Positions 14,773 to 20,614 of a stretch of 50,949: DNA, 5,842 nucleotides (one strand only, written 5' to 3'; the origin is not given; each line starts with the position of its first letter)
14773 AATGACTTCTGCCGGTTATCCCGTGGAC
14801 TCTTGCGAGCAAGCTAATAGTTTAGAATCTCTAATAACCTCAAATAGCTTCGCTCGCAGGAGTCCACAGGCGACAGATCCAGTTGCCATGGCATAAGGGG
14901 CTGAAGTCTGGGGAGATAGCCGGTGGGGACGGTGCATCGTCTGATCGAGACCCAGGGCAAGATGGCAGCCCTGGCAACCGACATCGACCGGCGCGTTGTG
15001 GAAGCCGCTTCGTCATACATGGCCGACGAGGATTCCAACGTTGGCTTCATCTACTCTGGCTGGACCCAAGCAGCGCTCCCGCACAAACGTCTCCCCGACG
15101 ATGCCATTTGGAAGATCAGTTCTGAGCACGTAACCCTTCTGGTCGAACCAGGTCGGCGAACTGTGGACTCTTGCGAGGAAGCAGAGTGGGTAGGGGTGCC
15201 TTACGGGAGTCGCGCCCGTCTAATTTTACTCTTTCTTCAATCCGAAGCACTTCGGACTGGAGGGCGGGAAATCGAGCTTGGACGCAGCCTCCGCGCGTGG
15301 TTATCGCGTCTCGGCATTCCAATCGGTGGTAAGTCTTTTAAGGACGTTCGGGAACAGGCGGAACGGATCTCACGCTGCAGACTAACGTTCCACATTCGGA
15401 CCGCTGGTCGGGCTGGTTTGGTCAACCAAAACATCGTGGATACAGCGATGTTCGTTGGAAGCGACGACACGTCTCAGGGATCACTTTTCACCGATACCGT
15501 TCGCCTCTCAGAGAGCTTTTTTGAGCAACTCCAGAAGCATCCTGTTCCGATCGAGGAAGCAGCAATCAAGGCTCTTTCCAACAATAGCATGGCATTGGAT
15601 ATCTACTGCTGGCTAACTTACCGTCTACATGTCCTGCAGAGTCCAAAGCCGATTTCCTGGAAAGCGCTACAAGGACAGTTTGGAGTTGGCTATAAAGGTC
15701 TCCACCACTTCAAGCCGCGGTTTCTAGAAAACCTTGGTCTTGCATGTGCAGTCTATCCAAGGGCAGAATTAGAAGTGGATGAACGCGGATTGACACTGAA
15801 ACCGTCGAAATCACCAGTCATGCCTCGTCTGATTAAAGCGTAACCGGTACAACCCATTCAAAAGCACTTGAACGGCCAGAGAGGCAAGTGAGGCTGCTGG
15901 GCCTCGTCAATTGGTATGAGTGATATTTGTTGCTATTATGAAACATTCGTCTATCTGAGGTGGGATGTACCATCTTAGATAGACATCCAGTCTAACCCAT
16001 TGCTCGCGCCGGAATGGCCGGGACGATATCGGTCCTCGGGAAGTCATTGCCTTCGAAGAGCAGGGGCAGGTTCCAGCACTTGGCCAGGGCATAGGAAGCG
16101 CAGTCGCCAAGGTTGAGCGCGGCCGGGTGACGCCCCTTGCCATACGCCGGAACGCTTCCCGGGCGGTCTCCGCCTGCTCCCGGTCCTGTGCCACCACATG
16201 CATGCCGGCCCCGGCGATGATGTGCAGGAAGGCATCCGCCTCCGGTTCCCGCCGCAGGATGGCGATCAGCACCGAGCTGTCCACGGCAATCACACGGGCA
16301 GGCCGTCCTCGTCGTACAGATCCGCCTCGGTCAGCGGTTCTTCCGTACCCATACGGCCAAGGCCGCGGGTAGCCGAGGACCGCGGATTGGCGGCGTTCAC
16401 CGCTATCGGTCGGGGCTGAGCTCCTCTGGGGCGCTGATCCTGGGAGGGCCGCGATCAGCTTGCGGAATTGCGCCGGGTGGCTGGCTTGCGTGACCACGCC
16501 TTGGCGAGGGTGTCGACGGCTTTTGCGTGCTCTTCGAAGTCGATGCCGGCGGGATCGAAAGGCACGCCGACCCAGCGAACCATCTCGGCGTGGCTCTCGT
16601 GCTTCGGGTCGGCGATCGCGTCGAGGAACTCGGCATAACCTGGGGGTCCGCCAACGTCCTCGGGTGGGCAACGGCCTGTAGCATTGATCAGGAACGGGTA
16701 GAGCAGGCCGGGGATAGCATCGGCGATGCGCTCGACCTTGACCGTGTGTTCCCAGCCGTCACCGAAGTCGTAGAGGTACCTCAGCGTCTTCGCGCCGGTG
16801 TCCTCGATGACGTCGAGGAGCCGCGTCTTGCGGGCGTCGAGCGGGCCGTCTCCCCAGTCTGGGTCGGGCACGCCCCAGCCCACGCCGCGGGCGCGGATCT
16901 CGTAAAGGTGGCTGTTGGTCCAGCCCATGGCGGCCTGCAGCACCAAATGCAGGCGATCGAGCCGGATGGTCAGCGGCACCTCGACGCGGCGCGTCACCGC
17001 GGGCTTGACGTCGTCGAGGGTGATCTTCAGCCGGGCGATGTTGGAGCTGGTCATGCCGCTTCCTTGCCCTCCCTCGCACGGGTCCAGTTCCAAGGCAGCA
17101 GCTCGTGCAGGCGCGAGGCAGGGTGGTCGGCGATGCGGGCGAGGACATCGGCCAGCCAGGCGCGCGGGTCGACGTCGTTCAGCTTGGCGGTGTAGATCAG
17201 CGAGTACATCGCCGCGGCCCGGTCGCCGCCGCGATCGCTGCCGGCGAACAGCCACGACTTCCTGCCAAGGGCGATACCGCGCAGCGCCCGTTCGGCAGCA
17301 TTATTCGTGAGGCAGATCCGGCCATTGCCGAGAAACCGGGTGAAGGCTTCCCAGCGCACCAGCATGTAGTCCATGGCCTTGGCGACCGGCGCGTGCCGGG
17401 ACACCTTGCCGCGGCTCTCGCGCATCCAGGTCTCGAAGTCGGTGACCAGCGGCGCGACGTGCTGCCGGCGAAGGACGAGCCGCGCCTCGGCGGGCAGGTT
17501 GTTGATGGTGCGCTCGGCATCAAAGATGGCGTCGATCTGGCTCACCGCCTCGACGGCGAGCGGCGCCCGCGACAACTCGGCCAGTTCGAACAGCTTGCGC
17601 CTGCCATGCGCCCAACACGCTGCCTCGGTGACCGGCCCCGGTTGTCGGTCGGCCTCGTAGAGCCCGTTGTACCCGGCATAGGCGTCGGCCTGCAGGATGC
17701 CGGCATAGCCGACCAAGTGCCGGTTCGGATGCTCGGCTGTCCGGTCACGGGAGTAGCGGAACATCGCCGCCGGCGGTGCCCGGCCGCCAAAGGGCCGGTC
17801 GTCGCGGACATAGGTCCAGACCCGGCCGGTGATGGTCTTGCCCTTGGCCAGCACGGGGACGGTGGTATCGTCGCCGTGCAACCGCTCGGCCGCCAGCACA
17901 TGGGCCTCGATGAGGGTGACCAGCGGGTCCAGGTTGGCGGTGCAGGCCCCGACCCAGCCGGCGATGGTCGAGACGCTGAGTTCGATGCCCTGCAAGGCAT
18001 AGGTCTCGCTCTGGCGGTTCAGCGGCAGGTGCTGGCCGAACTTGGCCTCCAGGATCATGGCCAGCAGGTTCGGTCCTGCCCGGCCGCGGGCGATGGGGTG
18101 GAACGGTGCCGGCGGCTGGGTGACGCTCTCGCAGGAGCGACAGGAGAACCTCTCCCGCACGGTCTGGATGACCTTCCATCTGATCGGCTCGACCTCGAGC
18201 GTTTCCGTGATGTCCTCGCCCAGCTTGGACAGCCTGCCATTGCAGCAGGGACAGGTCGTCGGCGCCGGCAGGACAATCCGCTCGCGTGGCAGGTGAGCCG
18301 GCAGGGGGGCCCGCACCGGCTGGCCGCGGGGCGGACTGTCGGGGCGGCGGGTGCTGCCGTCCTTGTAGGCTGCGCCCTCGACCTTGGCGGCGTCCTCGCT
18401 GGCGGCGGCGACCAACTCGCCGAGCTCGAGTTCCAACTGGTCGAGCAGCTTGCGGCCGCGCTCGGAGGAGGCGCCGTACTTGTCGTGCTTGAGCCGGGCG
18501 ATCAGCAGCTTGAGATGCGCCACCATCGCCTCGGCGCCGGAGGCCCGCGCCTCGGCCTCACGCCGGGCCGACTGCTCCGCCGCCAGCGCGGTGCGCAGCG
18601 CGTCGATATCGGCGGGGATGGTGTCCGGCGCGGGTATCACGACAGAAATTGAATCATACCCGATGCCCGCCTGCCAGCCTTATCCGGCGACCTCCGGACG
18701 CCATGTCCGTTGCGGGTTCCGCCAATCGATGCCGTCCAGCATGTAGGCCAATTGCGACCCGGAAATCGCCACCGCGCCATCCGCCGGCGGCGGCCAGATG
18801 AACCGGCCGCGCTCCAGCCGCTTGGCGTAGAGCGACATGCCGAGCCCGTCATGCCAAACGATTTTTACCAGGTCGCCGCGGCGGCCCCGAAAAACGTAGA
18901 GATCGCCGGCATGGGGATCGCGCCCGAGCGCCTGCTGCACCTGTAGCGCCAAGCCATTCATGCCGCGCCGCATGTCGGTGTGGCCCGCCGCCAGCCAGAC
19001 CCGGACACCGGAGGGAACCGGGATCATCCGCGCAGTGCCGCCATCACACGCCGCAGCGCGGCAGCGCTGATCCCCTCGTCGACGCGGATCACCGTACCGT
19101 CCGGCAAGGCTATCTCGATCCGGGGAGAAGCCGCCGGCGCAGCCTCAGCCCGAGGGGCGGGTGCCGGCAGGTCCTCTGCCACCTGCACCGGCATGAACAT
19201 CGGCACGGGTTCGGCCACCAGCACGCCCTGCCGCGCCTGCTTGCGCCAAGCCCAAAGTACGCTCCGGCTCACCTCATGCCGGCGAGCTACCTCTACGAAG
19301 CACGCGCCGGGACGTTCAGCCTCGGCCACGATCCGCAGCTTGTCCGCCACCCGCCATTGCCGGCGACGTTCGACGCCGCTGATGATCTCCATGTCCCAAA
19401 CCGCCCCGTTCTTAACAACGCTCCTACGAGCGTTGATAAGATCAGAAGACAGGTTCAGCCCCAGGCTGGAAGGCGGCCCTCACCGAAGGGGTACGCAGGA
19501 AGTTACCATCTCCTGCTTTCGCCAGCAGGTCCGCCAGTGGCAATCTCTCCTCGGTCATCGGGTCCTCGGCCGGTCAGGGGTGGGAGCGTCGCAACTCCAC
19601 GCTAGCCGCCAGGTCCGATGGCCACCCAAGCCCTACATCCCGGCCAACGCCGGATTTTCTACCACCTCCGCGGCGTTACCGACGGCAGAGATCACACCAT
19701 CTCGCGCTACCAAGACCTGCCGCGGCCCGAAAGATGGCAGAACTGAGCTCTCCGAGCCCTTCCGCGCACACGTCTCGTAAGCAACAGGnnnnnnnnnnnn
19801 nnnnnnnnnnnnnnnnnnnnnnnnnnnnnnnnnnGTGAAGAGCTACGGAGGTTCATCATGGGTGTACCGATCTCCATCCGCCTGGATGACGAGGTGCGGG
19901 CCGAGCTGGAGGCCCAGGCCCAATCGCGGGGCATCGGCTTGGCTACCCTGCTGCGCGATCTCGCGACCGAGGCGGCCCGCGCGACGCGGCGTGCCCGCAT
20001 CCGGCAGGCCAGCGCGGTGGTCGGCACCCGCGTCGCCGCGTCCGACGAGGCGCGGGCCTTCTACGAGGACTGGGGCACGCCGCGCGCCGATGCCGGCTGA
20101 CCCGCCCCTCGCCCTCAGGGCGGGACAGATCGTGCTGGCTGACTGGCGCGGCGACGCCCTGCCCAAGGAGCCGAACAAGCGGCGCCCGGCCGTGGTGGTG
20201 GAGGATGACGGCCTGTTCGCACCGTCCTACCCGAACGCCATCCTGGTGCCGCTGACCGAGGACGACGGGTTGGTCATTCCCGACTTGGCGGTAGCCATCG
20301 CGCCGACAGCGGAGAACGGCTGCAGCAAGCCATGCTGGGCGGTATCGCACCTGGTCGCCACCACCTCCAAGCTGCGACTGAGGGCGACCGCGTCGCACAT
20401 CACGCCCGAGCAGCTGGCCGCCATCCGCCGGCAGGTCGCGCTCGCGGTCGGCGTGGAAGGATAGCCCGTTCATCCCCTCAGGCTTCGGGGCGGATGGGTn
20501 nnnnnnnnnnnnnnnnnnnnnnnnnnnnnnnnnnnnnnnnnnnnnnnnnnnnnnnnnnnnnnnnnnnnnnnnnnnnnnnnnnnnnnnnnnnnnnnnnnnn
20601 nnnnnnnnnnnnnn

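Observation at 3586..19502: Target-site duplications of two inverted IS66 copies are swapped: footprint of a 9.6-kb inversion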

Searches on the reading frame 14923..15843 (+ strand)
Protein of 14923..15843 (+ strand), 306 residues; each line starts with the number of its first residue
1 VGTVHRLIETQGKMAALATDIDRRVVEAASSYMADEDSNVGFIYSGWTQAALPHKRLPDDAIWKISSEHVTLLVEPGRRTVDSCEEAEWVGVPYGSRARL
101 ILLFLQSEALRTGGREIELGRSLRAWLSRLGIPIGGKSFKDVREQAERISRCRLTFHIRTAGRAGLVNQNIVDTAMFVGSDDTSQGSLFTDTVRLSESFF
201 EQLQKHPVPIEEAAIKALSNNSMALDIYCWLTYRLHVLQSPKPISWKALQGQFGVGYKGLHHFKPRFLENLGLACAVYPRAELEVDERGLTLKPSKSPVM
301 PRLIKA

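Call 23: search_protein_families(library=pfam, proteins=[window:14923-15843:+], max_evalue=0.001)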
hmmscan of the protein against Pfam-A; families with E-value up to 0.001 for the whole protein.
window:14923-15843:+ (306 aa): 1 family
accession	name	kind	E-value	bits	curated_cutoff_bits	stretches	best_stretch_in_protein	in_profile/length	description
PF04796.18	RepA_C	-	1.2e-24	88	26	1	92-242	1-169/181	Plasmid encoded RepA protein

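Call 25: find_encoding_contigs(protein=window:14923-15843:+, flank=10000, max_places=10)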
Protein window:14923-15843:+ (306 aa): 23 contigs read that carry it; 10 places shown.
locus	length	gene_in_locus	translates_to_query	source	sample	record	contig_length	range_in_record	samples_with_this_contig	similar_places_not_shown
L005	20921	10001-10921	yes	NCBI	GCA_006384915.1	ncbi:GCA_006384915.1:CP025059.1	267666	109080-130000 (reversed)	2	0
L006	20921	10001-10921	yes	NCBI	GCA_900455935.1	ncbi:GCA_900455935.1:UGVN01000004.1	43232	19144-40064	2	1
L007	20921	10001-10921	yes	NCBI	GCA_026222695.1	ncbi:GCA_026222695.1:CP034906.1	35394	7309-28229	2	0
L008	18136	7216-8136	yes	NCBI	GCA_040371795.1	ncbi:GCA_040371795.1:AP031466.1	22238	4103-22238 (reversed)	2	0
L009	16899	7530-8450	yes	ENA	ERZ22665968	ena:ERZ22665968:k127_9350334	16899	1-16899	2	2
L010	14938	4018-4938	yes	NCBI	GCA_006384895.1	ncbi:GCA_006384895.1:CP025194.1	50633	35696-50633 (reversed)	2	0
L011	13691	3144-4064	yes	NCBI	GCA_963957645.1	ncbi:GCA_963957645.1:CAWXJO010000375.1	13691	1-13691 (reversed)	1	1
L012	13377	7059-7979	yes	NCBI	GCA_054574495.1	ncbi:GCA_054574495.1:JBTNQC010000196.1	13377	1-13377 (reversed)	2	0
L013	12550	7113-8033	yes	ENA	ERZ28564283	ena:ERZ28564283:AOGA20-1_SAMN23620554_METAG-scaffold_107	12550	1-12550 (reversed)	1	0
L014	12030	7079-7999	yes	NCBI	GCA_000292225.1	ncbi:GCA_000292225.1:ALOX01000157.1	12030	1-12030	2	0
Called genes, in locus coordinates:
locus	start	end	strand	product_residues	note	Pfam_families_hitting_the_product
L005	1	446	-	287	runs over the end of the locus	PF02616:SMC_ScpA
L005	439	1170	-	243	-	-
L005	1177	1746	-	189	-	PF01850:PIN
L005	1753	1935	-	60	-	-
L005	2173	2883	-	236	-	PF00665:rve (faint), PF13610:DDE_Tnp_IS240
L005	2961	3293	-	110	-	PF02452:PemK_toxin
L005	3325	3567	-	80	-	-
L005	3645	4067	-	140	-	-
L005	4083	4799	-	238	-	PF03050:DDE_Tnp_IS66 (weak), PF13610:DDE_Tnp_IS240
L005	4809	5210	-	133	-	PF00239:Resolvase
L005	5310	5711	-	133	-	PF10387:DUF2442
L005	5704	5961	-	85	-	PF13711:DUF4160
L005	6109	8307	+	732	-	PF23139:OB_YrrC, PF14520:HHH_5, PF14490:HHH_RecD2, PF05970:PIF1 (weak), PF13245:AAA_19, PF13604:AAA_30, PF18335:SH3_13, PF13538:UvrD_C_2, +3 more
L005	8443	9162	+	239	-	PF01656:CbiA, PF07015:VirC1, PF09140:MipZ (faint), PF13614:AAA_31 (faint)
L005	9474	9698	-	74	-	-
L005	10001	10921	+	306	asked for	PF04796:RepA_C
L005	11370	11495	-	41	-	-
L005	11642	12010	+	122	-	PF01527:HTH_Tnp_1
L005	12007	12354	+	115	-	PF05717:TnpB_IS66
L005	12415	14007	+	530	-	PF13007:LZ_Tnp_IS66, PF13005:zf-IS66, PF03050:DDE_Tnp_IS66, PF13817:DDE_Tnp_IS66_C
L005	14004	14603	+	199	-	PF07929:PRiA4_ORF3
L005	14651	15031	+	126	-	-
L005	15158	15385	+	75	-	PF04014:MazE_antitoxin (weak)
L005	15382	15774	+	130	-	PF02661:Fic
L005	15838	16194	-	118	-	-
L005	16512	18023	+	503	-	PF22483:Mu-transpos_C_2 (weak)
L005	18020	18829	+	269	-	PF01695:IstB_IS21, PF00308:Bac_DnaA (weak)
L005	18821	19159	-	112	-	-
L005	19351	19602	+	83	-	-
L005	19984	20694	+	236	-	PF00665:rve (faint), PF13610:DDE_Tnp_IS240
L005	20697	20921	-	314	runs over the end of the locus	PF00580:UvrD-helicase, PF13245:AAA_19 (weak)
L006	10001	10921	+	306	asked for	PF04796:RepA_C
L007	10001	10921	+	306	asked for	PF04796:RepA_C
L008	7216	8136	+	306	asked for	PF04796:RepA_C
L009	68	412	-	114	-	-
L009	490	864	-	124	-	PF02452:PemK_toxin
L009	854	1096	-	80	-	-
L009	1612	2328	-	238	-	PF03050:DDE_Tnp_IS66 (weak), PF13610:DDE_Tnp_IS240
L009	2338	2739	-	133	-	PF00239:Resolvase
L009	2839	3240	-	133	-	PF10387:DUF2442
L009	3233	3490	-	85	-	PF13711:DUF4160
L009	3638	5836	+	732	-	PF23139:OB_YrrC, PF14520:HHH_5, PF14490:HHH_RecD2, PF05970:PIF1 (weak), PF13245:AAA_19, PF13604:AAA_30, PF18335:SH3_13, PF13538:UvrD_C_2, +3 more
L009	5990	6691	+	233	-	PF01656:CbiA, PF07015:VirC1, PF09140:MipZ (faint), PF13614:AAA_31 (faint)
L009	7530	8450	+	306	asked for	PF04796:RepA_C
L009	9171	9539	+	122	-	PF01527:HTH_Tnp_1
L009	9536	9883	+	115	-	PF05717:TnpB_IS66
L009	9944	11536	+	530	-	PF13007:LZ_Tnp_IS66, PF13005:zf-IS66, PF03050:DDE_Tnp_IS66, PF13817:DDE_Tnp_IS66_C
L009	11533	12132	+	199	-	PF07929:PRiA4_ORF3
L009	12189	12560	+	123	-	-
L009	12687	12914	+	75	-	PF04014:MazE_antitoxin (weak)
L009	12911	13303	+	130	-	PF02661:Fic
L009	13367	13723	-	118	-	-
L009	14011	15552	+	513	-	PF22483:Mu-transpos_C_2 (weak)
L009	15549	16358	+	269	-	PF01695:IstB_IS21, PF00308:Bac_DnaA (weak)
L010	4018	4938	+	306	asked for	PF04796:RepA_C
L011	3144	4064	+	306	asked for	PF04796:RepA_C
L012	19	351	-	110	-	PF02452:PemK_toxin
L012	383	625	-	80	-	-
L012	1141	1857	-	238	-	PF03050:DDE_Tnp_IS66 (weak), PF13610:DDE_Tnp_IS240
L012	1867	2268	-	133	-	PF00239:Resolvase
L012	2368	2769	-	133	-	PF10387:DUF2442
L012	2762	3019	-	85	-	PF13711:DUF4160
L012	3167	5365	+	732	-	PF23139:OB_YrrC, PF14520:HHH_5, PF14490:HHH_RecD2, PF05970:PIF1 (weak), PF13245:AAA_19, PF13604:AAA_30, PF18335:SH3_13, PF13538:UvrD_C_2, +3 more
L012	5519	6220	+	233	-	PF01656:CbiA, PF07015:VirC1, PF09140:MipZ (faint), PF13614:AAA_31 (faint)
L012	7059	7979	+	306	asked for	PF04796:RepA_C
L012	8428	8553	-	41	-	-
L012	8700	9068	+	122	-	PF01527:HTH_Tnp_1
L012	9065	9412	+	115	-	PF05717:TnpB_IS66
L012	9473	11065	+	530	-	PF13007:LZ_Tnp_IS66, PF13005:zf-IS66, PF03050:DDE_Tnp_IS66, PF13817:DDE_Tnp_IS66_C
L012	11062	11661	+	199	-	PF07929:PRiA4_ORF3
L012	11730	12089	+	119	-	-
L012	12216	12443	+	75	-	PF04014:MazE_antitoxin (weak)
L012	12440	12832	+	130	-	PF02661:Fic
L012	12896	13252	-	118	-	-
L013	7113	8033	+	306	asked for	PF04796:RepA_C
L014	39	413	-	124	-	PF02452:PemK_toxin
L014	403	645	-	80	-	-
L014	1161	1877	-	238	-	PF03050:DDE_Tnp_IS66 (weak), PF13610:DDE_Tnp_IS240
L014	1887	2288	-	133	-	PF00239:Resolvase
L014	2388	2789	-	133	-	PF10387:DUF2442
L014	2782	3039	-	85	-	PF13711:DUF4160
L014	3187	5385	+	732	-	PF23139:OB_YrrC, PF14520:HHH_5, PF14490:HHH_RecD2, PF05970:PIF1 (weak), PF13245:AAA_19, PF13604:AAA_30, PF18335:SH3_13, PF13538:UvrD_C_2, +3 more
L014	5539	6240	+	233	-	PF01656:CbiA, PF07015:VirC1, PF09140:MipZ (faint), PF13614:AAA_31 (faint)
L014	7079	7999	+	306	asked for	PF04796:RepA_C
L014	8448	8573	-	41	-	-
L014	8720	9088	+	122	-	PF01527:HTH_Tnp_1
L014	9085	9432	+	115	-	PF05717:TnpB_IS66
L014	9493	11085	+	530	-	PF13007:LZ_Tnp_IS66, PF13005:zf-IS66, PF03050:DDE_Tnp_IS66, PF13817:DDE_Tnp_IS66_C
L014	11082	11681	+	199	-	PF07929:PRiA4_ORF3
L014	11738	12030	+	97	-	?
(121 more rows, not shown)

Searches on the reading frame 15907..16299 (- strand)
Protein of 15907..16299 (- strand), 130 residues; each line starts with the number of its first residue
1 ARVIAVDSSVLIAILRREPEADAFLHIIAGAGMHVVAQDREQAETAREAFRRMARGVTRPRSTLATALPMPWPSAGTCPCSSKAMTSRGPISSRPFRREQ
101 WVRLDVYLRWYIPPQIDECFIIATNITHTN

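Call 12: search_protein_families(library=pfam, proteins=[window:15907-16299:-], max_evalue=0.01)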
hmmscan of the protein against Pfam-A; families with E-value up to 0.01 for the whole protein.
window:15907-16299:- (130 aa): 1 family
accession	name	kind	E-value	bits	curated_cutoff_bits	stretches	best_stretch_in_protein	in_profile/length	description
PF01850.27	PIN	-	0.0031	18.6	23.6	0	4-31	1-28/120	PIN domain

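Call 45: search_protein_families(library=ncbifam, proteins=[window:15907-16299:-], max_evalue=1)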
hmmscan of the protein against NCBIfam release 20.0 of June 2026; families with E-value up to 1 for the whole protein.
window:15907-16299:- (130 aa): 0 families

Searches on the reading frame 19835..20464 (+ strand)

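Call 39: search_protein_families(library=pfam, proteins=[window:19835-20464:+], max_evalue=0.001)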
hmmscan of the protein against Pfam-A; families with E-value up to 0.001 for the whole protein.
window:19835-20464:+ (209 aa): 1 family
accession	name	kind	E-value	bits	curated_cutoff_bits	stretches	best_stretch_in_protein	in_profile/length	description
PF02452.23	PemK_toxin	-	6.5e-15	55.7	23.1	1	96-203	2-107/109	PemK-like, MazF-like toxin of type II toxin-antitoxin system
